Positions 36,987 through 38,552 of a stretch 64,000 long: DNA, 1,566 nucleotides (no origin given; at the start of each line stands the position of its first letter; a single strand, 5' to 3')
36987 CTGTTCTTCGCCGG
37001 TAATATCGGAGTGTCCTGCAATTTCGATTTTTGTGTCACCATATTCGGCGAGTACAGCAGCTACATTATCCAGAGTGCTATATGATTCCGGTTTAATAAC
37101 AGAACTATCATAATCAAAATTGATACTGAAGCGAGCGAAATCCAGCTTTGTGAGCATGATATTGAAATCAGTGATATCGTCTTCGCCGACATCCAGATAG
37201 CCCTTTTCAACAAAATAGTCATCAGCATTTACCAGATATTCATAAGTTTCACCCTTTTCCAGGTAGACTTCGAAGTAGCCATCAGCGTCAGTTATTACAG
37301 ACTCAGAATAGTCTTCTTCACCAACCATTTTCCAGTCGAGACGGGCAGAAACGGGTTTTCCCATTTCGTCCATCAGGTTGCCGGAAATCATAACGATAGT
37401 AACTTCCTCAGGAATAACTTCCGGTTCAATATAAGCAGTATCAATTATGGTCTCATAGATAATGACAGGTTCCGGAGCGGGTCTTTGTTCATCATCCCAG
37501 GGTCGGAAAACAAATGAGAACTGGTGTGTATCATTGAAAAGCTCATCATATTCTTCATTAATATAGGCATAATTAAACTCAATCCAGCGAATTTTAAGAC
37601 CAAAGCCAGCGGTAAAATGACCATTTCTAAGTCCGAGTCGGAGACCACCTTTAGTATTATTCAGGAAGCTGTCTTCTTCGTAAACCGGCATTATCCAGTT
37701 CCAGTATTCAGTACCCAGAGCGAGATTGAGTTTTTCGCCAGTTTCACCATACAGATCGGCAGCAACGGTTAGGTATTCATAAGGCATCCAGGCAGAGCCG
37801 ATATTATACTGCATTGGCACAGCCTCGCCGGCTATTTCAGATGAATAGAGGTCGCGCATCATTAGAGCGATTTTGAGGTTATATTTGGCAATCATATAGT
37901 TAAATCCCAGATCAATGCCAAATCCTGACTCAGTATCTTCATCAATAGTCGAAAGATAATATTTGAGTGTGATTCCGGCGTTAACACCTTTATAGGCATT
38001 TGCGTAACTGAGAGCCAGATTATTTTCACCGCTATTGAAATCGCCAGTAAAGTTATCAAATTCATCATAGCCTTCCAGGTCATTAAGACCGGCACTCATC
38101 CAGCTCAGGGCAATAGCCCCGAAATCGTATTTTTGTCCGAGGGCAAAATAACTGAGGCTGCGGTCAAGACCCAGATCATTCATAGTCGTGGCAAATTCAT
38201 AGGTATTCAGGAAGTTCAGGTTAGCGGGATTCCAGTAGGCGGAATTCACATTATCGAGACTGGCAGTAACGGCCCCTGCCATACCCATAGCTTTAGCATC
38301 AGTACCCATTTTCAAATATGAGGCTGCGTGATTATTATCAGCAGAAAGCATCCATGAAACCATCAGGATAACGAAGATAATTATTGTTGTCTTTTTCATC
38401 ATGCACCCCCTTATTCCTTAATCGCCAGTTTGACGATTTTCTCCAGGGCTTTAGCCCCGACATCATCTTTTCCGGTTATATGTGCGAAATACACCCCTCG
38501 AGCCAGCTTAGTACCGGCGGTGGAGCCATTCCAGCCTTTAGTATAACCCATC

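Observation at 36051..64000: ~28-kb operon: three giant T9SS repeat proteins followed by a barrel-OmpA anchor protein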

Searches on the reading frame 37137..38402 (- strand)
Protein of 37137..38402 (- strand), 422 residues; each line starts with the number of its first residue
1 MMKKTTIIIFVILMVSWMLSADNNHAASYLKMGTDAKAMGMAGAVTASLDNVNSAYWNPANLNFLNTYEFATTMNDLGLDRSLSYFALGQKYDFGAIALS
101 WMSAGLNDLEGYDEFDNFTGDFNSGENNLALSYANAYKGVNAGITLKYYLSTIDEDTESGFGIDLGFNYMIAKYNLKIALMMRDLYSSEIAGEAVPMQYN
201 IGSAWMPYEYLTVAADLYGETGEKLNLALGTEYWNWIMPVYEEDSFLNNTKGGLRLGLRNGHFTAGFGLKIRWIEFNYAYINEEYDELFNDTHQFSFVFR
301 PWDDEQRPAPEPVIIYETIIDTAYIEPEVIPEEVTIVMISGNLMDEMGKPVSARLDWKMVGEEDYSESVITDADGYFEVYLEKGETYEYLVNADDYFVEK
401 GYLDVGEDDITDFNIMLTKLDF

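Call 7: search_protein_families(library=pfam, proteins=[window:37137-38402:-], max_evalue=10)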
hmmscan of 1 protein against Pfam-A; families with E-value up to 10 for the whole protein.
seq(422 aa): 4 families
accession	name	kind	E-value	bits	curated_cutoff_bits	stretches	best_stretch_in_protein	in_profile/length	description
PF03349.22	Toluene_X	-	0.0045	16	29.7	1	19-76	8-61/421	Outer membrane protein transport protein (OMPP1/FadL/TodX)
PF16774.11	Dit_N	-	0.073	13.8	25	1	66-146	18-105/129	Distal tail protein, N-terminal domain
PF13620.12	CarboxypepD_reg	-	0.16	12.7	32.3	1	363-417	26-81/82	Carboxypeptidase regulatory-like domain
PF15976.11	CooC_C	-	0.25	11.8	29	1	335-395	15-69/93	CS1-pili formation C-terminal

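Call 8: search_protein_families(library=ncbifam, proteins=[window:37137-38402:-], max_evalue=10)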
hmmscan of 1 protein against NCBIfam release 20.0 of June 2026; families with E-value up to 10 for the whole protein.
seq(422 aa): 5 families
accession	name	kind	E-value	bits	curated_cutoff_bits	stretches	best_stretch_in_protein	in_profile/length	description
NF033709.1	PorV_fam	subfamily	3.8e-23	82.6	90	1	25-299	2-324/326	PorV/PorQ family protein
NF033711.1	T9SS_PorQ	equivalog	2.6e-17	62.9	220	2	4-185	2-187/335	type IX secretion system protein PorQ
NF052325.1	PorVQ2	equivalog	1e-12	47.7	325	1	20-186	20-199/354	putative type IX sorting system protein PorV2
NF033710.1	T9SS_OM_PorV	equivalog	1.1e-08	34.7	250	2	24-160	23-173/367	type IX secretion system outer membrane channel protein PorV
NF050080.1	pilus_FilD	exception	0.041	12.1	970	1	18-69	11-62/549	putative pilus system OmpP1/FadL family transporter FilD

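Call 12: find_homologous_proteins(query=window:37137-38402:-, max_evalue=0.00001)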
Query seq(422 aa) (422 aa): 52 proteins with E <= 0.00001 among 7692 candidates.
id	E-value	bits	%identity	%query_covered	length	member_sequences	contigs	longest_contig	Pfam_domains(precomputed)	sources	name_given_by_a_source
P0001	2.2e-54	203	37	71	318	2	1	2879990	-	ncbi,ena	-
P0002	6.2e-54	202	37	71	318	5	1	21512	-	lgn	-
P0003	7.2e-54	201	38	70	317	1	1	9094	-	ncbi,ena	-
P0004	1.1e-53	201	36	71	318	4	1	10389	-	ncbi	-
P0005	1.3e-53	201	39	71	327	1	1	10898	-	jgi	-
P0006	2.3e-53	200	40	66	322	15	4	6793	-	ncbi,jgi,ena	ncbi:MAG: hypothetical protein WC368_08085 [Candidatus Cloacimonadaceae bacterium]|jgi:hypothetical 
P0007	1.1e-52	198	36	71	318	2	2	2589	-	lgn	-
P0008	1.5e-50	191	37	70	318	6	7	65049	-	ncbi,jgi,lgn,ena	ncbi:MAG: hypothetical protein WC155_00120 [Candidatus Cloacimonadales bacterium]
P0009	3.0e-50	189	35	71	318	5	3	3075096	-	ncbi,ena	-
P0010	1.9e-48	184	36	71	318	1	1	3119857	-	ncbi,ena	-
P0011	2.3e-44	170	36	71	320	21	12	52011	-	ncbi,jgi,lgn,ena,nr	ncbi:MAG TPA: hypothetical protein P5031_01280 [Candidatus Syntrophosphaera sp.]|nr:hypothetical pro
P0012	3.3e-40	156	38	62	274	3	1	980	-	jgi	-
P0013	9.3e-40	155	33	71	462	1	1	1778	PF00691.26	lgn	-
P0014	1.9e-39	154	34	70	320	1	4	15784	-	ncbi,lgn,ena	-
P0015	3.6e-32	130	35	65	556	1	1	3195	PF00691.26,PF02412.24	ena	-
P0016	2.3e-21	94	29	68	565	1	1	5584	PF00691.26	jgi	jgi:outer membrane protein OmpA-like peptidoglycan-associated protein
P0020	6.8e-15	73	30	55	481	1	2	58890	PF00691.26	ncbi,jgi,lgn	-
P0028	5.8e-12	63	26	71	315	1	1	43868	PF03687.21,PF11751.15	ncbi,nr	ncbi:MAG: PorV/PorQ family protein [Elusimicrobia bacterium]|nr:PorV/PorQ family protein [Elusimicro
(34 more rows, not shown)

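Call 13: find_encoding_contigs(protein=P0001, flank=10000, max_places=3)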
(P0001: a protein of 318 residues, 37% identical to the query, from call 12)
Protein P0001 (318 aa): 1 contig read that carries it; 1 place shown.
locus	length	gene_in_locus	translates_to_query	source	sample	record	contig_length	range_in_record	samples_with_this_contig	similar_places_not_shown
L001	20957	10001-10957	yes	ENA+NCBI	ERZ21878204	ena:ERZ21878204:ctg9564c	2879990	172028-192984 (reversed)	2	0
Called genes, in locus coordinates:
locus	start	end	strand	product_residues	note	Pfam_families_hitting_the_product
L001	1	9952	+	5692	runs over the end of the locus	PF19077:Big_13 (faint), PF12245:Big_3_2 (faint), PF17957:Big_7 (weak)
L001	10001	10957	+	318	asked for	-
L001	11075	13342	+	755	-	PF07676:PD40 (faint), PF00691:OmpA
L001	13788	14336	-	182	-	-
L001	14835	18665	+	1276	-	PF18962:Por_Secre_tail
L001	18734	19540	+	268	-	-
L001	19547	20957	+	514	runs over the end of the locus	PF13396:PLDc_N, PF13091:PLDc_2, PF00614:PLDc (weak), PF13091:PLDc_2, PF00614:PLDc (weak)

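Call 14: find_encoding_contigs(protein=P0011, flank=10000, max_places=4)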
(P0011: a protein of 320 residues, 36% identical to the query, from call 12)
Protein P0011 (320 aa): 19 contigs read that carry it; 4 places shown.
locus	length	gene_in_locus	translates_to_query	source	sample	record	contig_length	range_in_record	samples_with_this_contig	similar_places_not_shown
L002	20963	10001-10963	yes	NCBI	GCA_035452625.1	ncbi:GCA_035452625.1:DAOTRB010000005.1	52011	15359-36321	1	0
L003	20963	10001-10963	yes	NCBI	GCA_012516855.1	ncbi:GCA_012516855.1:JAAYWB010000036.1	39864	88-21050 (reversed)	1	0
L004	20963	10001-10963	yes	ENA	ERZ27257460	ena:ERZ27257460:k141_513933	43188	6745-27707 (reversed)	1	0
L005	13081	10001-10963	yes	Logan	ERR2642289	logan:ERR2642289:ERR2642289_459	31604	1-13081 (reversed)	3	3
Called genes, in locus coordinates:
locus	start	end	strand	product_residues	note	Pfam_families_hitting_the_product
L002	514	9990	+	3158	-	PF13290:CHB_HEX_C_1, PF13287:Fn3_assoc, PF13290:CHB_HEX_C_1, PF13287:Fn3_assoc, PF13290:CHB_HEX_C_1, PF13287:Fn3_assoc, PF13290:CHB_HEX_C_1, PF13287:Fn3_assoc, +47 more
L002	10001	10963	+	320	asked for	-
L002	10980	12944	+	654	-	PF07676:PD40 (weak), PF00691:OmpA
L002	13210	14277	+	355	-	PF00817:IMS, PF11798:IMS_HHH (weak), PF21999:IMS_HHH_1, PF11799:IMS_C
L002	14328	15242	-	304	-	PF00892:EamA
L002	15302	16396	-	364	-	PF13432:TPR_16 (faint), PF25058:ARM_TT21 (faint), PF07719:TPR_2 (faint), PF13174:TPR_6 (faint), PF13176:TPR_7 (faint), PF13181:TPR_8 (faint), PF23914:TPR_CcmH_CycH (weak), PF14559:TPR_19 (weak), +4 more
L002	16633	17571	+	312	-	PF02729:OTCace_N, PF00185:OTCace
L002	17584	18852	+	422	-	PF01979:Amidohydro_1, PF07969:Amidohydro_3 (faint), PF12890:DHOase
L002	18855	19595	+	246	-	PF10418:DHODB_Fe-S_bind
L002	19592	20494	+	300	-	PF01180:DHO_dh, PF03060:NMO (weak)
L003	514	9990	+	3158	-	PF13290:CHB_HEX_C_1, PF13287:Fn3_assoc, PF13290:CHB_HEX_C_1, PF13287:Fn3_assoc, PF13290:CHB_HEX_C_1, PF13290:CHB_HEX_C_1, PF13287:Fn3_assoc, PF13290:CHB_HEX_C_1, +47 more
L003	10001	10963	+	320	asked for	-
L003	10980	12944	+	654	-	PF07676:PD40 (weak), PF00691:OmpA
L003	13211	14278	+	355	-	PF00817:IMS, PF11798:IMS_HHH (weak), PF21999:IMS_HHH_1, PF11799:IMS_C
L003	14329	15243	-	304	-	PF00892:EamA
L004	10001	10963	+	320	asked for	-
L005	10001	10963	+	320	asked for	-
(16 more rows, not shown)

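Call 36: search_protein_families(library=ncbifam, proteins=[L001:11075-13342:+, L002:10980-12944:+], max_evalue=0.00001)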
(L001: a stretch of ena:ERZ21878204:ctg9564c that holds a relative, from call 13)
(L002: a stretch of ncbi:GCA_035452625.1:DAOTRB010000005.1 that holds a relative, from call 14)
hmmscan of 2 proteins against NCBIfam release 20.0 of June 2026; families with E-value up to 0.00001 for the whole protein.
L001:11075-13342:+ (755 aa): 31 families (the best 25 are shown)
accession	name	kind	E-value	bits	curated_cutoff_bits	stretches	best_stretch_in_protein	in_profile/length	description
NF052230.1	T9SS_PorE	exception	1e-61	209.1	600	1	22-559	57-602/648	PorE family type IX secretion system protein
NF053607.1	CHU_0125_OmpA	equivalog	1.1e-61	209.2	620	1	40-577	71-637/639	CHU_0125 family OmpA-like outer membrane integrity protein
NF053611.1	YiaD_Gzip_OmpA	equivalog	4.8e-32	111.3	175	1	472-576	102-206/206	YiaD family glycine zipper/OmpA-like lipoprotein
NF053612.1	anchor_PA1041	equivalog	1.3e-25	90.8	250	1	470-576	126-235/236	PA1041 family peptidoglycan-binding anchor lipoprotein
NF053613.1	OMP_toxin_LptF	equivalog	5e-24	85.3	400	1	472-581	141-250/256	lipotoxin F family OmpA-related lipoprotein LptF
NF045787.1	OmpABordt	equivalog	3.4e-22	79.1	200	1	472-575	85-188/194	outer membrane protein OmpA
NF033763.1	exchanger_TraB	exception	4.5e-22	77.7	700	1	467-581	387-502/522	outer membrane exchange protein TraB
TIGR02802.1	Pal_lipo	equivalog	2.1e-21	75.9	125.35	1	474-575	2-103/104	peptidoglycan-associated lipoprotein Pal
NF053585.1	OMP_LP_YfiB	equivalog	4.2e-21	75.5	128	1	472-578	56-162/163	outer membrane lipoprotein YfiB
NF008071.1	PRK10808.1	equivalog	4.6e-18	65.7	277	1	467-568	225-329/358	porin OmpA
NF006508.0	PRK08944.1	subfamily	1.2e-16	60.8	259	1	457-584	160-295/304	MotB family protein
TIGR03350.1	type_VI_ompA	equivalog_domain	3.7e-16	59.3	139.8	1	475-576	33-137/137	type VI secretion system protein TssL, long form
NF038224.1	OmpA_like_CmpA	equivalog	5.7e-15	55.5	300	1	473-579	111-217/233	C-OmpA-like family protein CmpA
NF008067.1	PRK10802.1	equivalog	3.2e-13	49.9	261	1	458-573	57-168/171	peptidoglycan-associated lipoprotein Pal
NF006541.1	PRK09038.1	equivalog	4.1e-13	49.5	283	1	471-580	140-252/253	flagellar motor protein MotD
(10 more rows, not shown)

L002:10980-12944:+ (654 aa): 21 families
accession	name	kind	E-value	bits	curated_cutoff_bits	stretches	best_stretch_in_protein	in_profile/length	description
NF053607.1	CHU_0125_OmpA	equivalog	8.3e-58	196.4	620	2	60-370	87-410/639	CHU_0125 family OmpA-like outer membrane integrity protein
NF052230.1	T9SS_PorE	exception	4.8e-57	193.6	600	2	32-372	64-418/648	PorE family type IX secretion system protein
NF053611.1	YiaD_Gzip_OmpA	equivalog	5.1e-20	72.1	175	1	534-652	87-206/206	YiaD family glycine zipper/OmpA-like lipoprotein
TIGR03789.1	pdsO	hypoth_equivalog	1.6e-16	60.7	152.2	1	537-650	129-241/243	sortase-associated OmpA-like protein PdsO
NF053612.1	anchor_PA1041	equivalog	2.3e-16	60.4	250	1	544-652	124-235/236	PA1041 family peptidoglycan-binding anchor lipoprotein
NF053613.1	OMP_toxin_LptF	equivalog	3.9e-15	56.2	400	1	528-651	121-244/256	lipotoxin F family OmpA-related lipoprotein LptF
TIGR02802.1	Pal_lipo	equivalog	5.2e-15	55.4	125.35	1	550-651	2-103/104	peptidoglycan-associated lipoprotein Pal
NF053585.1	OMP_LP_YfiB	equivalog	1.5e-12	47.7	128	1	549-652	57-160/163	outer membrane lipoprotein YfiB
NF006285.1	PRK08457.1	equivalog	3.4e-11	43.4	250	1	534-653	107-231/253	flagellar motor protein MotB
NF008071.1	PRK10808.1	equivalog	3.5e-11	43.1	277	1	548-633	231-318/358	porin OmpA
NF045787.1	OmpABordt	equivalog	1.3e-09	38.1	200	1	551-650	88-187/194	outer membrane protein OmpA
NF008067.1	PRK10802.1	equivalog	1.6e-09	37.9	261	1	558-648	77-167/171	peptidoglycan-associated lipoprotein Pal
NF047620.1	FlgprotMotYVib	equivalog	7.7e-09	35.6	400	1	584-652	198-266/271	flagellar protein MotY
NF006543.0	PRK09039.1-2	equivalog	1.8e-08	34.6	305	1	549-652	233-347/350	peptidoglycan -binding protein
NF033763.1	exchanger_TraB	exception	3.5e-08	31.9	700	1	581-652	426-497/522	outer membrane exchange protein TraB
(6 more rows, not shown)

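Call 37: search_protein_families(library=pfam, proteins=[L001:11075-13342:+, L002:10980-12944:+], max_evalue=0.01)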
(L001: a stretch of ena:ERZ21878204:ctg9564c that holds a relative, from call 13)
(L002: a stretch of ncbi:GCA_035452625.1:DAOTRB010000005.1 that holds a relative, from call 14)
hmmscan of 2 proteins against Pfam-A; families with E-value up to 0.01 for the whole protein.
L001:11075-13342:+ (755 aa): 3 families
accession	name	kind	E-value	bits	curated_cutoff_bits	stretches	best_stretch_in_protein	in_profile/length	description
PF00691.25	OmpA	-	7.2e-21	74.8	27.2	1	475-570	1-98/98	OmpA family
PF07676.18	PD40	-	3.9e-13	49.4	20.9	1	281-311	10-38/38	WD40-like Beta Propeller Repeat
PF13715.12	CarbopepD_reg_2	-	0.0022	18.4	32.2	1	403-466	19-79/88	CarboxypepD_reg-like domain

L002:10980-12944:+ (654 aa): 5 families
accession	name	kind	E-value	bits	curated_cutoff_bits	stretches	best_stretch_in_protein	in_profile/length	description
PF00691.25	OmpA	-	2.1e-17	63.7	27.2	1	551-641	1-93/98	OmpA family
PF07676.18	PD40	-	8.6e-14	51.5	20.9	1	275-313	1-37/38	WD40-like Beta Propeller Repeat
PF13432.12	TPR_16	-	0.0013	19.6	32.7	1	31-91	3-62/65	Tetratricopeptide repeat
PF13620.12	CarboxypepD_reg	-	0.002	18.9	32.3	1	456-519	2-64/82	Carboxypeptidase regulatory-like domain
PF07719.23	TPR_2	-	0.0031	18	27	0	28-48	4-24/34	Tetratricopeptide repeat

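Call 51: search_protein_families(library=ncbifam, proteins=[P0001, P0011, P0006, P0015, P0016], max_evalue=0.001)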
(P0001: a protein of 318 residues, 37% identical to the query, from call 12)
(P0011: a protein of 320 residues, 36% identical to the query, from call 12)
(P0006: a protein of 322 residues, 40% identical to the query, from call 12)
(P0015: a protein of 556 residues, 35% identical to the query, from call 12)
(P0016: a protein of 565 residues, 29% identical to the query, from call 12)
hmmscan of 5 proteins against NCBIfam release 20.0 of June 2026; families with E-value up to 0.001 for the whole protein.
P0001 (318 aa): 4 families
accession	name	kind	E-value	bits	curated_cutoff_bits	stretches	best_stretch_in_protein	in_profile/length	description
NF033709.1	PorV_fam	subfamily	8.5e-23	81.4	90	1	34-318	9-326/326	PorV/PorQ family protein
NF033711.1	T9SS_PorQ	equivalog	4.4e-17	62.1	220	1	7-198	3-201/335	type IX secretion system protein PorQ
NF052325.1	PorVQ2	equivalog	6.4e-15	54.9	325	1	15-193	13-204/354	putative type IX sorting system protein PorV2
NF033710.1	T9SS_OM_PorV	equivalog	0.00034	19.9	250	0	37-77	34-75/367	type IX secretion system outer membrane channel protein PorV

P0011 (320 aa): 4 families
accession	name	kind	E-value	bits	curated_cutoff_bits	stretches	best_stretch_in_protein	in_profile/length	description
NF033709.1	PorV_fam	subfamily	6.6e-23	81.8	90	1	38-320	9-326/326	PorV/PorQ family protein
NF052325.1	PorVQ2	equivalog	9.1e-18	64.3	325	1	27-196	17-203/354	putative type IX sorting system protein PorV2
NF033711.1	T9SS_PorQ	equivalog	2.1e-17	63.2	220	1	12-207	6-208/335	type IX secretion system protein PorQ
NF033710.1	T9SS_OM_PorV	equivalog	3.5e-06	26.5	250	1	33-181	26-181/367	type IX secretion system outer membrane channel protein PorV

P0006 (322 aa): 4 families
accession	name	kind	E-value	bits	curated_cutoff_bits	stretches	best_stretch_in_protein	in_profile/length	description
NF033709.1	PorV_fam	subfamily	1.3e-25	90.7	90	1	34-321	3-325/326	PorV/PorQ family protein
NF052325.1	PorVQ2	equivalog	1.9e-20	73.1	325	1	36-193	28-198/354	putative type IX sorting system protein PorV2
NF033711.1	T9SS_PorQ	equivalog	5.3e-20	71.7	220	1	16-212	8-211/335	type IX secretion system protein PorQ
NF033710.1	T9SS_OM_PorV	equivalog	2.7e-08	33.4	250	1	33-184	24-182/367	type IX secretion system outer membrane channel protein PorV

P0015 (556 aa): 43 families (the best 25 are shown)
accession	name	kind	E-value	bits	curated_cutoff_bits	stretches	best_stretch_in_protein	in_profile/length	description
NF033763.1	exchanger_TraB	exception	4.9e-40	137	700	2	396-555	339-498/522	outer membrane exchange protein TraB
NF053611.1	YiaD_Gzip_OmpA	equivalog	3.1e-34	118.5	175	1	450-554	103-206/206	YiaD family glycine zipper/OmpA-like lipoprotein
NF033709.1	PorV_fam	subfamily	2e-30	106.5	90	1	52-329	3-326/326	PorV/PorQ family protein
NF053612.1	anchor_PA1041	equivalog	3.6e-29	102.4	250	1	408-554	76-235/236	PA1041 family peptidoglycan-binding anchor lipoprotein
NF045787.1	OmpABordt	equivalog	1.2e-23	83.8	200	1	484-555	119-190/194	outer membrane protein OmpA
NF053607.1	CHU_0125_OmpA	equivalog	1.7e-22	79.7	620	1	452-555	534-637/639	CHU_0125 family OmpA-like outer membrane integrity protein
TIGR02802.1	Pal_lipo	equivalog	1.7e-22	79.5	125.35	1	451-553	2-103/104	peptidoglycan-associated lipoprotein Pal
NF053613.1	OMP_toxin_LptF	equivalog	1.9e-22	80.2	400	1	468-553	159-244/256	lipotoxin F family OmpA-related lipoprotein LptF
NF053585.1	OMP_LP_YfiB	equivalog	6.3e-22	78.2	128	1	483-555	89-161/163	outer membrane lipoprotein YfiB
NF007804.1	PRK10510.1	equivalog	2.9e-20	72.6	307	1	468-553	130-215/219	OmpA family lipoprotein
NF052230.1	T9SS_PorE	exception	4e-20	71.6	600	1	449-534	515-599/648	PorE family type IX secretion system protein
TIGR03350.1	type_VI_ompA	equivalog_domain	2.6e-19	69.5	139.8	1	453-554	34-137/137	type VI secretion system protein TssL, long form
TIGR03789.1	pdsO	hypoth_equivalog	6.5e-19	68.6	152.2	1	451-548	141-237/243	sortase-associated OmpA-like protein PdsO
NF006541.1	PRK09038.1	equivalog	2.8e-18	66.5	283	1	451-554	143-248/253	flagellar motor protein MotD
NF006285.1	PRK08457.1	equivalog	2e-16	60.6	250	1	449-554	122-230/253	flagellar motor protein MotB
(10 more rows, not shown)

P0016 (565 aa): 40 families (the best 25 are shown)
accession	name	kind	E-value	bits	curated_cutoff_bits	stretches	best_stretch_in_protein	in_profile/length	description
NF033763.1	exchanger_TraB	exception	1.8e-34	118.7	700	2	404-564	339-498/522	outer membrane exchange protein TraB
NF033709.1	PorV_fam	subfamily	1.9e-30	106.6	90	1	53-343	5-325/326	PorV/PorQ family protein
NF053611.1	YiaD_Gzip_OmpA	equivalog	2.5e-29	102.5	175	1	459-563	103-206/206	YiaD family glycine zipper/OmpA-like lipoprotein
NF053612.1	anchor_PA1041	equivalog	6.9e-22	78.5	250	1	415-563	75-235/236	PA1041 family peptidoglycan-binding anchor lipoprotein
NF053613.1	OMP_toxin_LptF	equivalog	1.7e-18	67.3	400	1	456-563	139-245/256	lipotoxin F family OmpA-related lipoprotein LptF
TIGR03350.1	type_VI_ompA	equivalog_domain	1.8e-18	66.8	139.8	1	461-563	33-137/137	type VI secretion system protein TssL, long form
NF045787.1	OmpABordt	equivalog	3.3e-18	66.1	200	1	477-563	103-189/194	outer membrane protein OmpA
NF053585.1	OMP_LP_YfiB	equivalog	1.2e-17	64.3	128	1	461-562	59-159/163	outer membrane lipoprotein YfiB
TIGR02802.1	Pal_lipo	equivalog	3.5e-16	59.2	125.35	1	461-562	3-103/104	peptidoglycan-associated lipoprotein Pal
NF053607.1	CHU_0125_OmpA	equivalog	6.5e-16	58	620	1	459-565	532-638/639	CHU_0125 family OmpA-like outer membrane integrity protein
NF052325.1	PorVQ2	equivalog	7.4e-15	54.7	325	1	49-235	24-207/354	putative type IX sorting system protein PorV2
TIGR03789.1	pdsO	hypoth_equivalog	3.7e-14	53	152.2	1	453-561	134-241/243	sortase-associated OmpA-like protein PdsO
NF006541.1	PRK09038.1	equivalog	6.4e-14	52.2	283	1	459-563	142-248/253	flagellar motor protein MotD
NF007804.1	PRK10510.1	equivalog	1.2e-13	51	307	1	479-563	132-216/219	OmpA family lipoprotein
NF005999.0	PRK08126.1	subfamily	3e-13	49.4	571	1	461-564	326-431/432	hypothetical protein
NF052230.1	T9SS_PorE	exception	2.6e-11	42.5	600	1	454-544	510-600/648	PorE family type IX secretion system protein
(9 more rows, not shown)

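Call 76: find_encoding_contigs(protein=P0020, flank=10000, max_places=2)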
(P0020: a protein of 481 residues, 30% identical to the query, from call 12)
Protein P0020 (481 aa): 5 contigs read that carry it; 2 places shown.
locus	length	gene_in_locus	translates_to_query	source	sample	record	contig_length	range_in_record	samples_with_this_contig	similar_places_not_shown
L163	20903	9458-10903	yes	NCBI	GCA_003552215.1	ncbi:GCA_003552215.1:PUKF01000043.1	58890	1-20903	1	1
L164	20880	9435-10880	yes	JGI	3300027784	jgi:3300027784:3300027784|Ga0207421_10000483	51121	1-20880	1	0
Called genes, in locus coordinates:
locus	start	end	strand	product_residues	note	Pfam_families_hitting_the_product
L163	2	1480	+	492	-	?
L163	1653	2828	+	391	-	PF13353:Fer4_12, PF04055:Radical_SAM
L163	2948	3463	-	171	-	PF12099:DUF3575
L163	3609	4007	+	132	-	PF02082:Rrf2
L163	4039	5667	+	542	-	PF03063:Prismane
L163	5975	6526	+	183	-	-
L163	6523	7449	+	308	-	-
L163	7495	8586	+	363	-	PF13884:Peptidase_S74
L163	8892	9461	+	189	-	PF13585:CHU_C (faint)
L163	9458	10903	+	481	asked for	PF00691:OmpA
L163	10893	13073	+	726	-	PF13884:Peptidase_S74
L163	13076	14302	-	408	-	PF00144:Beta-lactamase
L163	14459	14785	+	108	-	PF12840:HTH_20, PF13412:HTH_24 (weak), PF01022:HTH_5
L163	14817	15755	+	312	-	PF00005:ABC_tran, PF13304:AAA_21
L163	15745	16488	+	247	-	PF01061:ABC2_membrane, PF12698:ABC2_membrane_3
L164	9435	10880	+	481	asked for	PF00691:OmpA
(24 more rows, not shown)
